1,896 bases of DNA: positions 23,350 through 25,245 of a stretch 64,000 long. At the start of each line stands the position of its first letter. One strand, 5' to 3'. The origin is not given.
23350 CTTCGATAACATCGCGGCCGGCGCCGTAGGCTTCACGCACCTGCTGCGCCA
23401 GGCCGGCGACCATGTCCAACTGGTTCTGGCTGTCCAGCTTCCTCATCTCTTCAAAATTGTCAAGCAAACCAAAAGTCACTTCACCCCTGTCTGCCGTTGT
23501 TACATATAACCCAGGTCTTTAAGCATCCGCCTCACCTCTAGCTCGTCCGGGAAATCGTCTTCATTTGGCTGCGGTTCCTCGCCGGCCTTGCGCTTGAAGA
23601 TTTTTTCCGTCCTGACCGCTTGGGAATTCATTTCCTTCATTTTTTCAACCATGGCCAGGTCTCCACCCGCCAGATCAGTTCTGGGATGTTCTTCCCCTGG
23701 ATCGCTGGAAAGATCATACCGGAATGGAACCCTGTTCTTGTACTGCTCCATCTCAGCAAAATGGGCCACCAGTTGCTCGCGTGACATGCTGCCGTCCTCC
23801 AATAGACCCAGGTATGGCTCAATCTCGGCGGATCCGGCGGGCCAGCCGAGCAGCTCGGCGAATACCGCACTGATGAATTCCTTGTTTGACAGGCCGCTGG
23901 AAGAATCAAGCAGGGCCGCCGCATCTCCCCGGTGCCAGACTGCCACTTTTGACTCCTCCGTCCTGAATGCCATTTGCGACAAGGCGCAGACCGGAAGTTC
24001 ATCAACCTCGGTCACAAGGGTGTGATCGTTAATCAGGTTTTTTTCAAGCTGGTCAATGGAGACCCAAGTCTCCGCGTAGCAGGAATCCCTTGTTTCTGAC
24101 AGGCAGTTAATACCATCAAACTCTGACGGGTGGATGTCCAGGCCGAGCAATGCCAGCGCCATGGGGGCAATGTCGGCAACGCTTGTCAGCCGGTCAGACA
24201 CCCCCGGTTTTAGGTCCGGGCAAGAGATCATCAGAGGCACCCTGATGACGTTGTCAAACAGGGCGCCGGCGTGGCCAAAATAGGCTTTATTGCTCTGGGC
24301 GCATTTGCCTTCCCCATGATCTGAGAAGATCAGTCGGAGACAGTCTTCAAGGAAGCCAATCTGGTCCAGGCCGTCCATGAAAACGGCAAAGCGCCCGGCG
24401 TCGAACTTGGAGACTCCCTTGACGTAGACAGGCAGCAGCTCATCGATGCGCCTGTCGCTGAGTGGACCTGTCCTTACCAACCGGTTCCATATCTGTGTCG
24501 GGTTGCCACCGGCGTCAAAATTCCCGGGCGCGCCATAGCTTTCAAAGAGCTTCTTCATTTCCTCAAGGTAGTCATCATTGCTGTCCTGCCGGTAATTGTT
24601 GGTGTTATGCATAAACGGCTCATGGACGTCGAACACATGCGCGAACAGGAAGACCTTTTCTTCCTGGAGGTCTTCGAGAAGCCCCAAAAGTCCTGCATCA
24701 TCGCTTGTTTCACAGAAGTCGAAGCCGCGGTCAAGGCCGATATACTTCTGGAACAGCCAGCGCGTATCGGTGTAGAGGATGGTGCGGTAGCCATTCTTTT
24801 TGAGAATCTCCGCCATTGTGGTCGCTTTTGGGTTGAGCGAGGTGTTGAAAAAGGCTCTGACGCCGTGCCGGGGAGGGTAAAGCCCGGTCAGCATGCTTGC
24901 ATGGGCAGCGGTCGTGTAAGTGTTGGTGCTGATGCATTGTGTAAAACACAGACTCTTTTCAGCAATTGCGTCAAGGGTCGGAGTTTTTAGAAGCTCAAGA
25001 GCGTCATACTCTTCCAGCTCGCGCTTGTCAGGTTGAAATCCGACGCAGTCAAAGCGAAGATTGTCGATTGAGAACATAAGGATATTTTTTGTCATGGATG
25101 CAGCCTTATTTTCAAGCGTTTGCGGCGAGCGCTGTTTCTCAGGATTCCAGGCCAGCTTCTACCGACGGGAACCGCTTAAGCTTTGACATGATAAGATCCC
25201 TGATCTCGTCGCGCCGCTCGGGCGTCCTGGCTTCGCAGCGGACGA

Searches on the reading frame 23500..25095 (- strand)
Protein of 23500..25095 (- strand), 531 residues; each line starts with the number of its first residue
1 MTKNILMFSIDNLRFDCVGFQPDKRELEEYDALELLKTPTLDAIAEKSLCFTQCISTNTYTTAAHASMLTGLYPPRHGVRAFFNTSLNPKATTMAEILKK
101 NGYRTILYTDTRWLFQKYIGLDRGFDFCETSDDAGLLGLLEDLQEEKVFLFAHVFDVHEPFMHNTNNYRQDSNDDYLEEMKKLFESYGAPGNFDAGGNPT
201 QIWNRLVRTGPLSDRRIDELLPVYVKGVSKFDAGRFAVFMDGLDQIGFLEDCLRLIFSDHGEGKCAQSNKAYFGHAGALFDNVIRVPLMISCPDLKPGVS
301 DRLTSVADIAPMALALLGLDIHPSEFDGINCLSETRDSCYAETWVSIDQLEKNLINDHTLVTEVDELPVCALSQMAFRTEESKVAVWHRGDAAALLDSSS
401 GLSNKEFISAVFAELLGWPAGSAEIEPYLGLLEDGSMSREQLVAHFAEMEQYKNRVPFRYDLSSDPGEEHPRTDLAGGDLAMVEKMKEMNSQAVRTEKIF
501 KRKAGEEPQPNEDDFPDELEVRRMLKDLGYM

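Call 8: search_protein_families(library=ncbifam, proteins=[window:23500-25095:-], max_evalue=1e-10)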
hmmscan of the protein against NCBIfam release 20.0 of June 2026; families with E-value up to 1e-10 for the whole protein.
window:23500-25095:- (531 aa): 3 families
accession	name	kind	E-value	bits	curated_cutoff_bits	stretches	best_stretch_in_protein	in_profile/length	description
TIGR03417.1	chol_sulfatase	equivalog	3.1e-15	56.1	433.45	0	25-108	16-98/500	choline-sulfatase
NF010322.0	PRK13759.1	equivalog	1.1e-14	53.8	481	1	4-106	8-100/486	arylsulfatase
NF045661.1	HdlasePehA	equivalog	5.8e-14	51.6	900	0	2-107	2-96/506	phosphoric/sulfuric ester hydrolase PehA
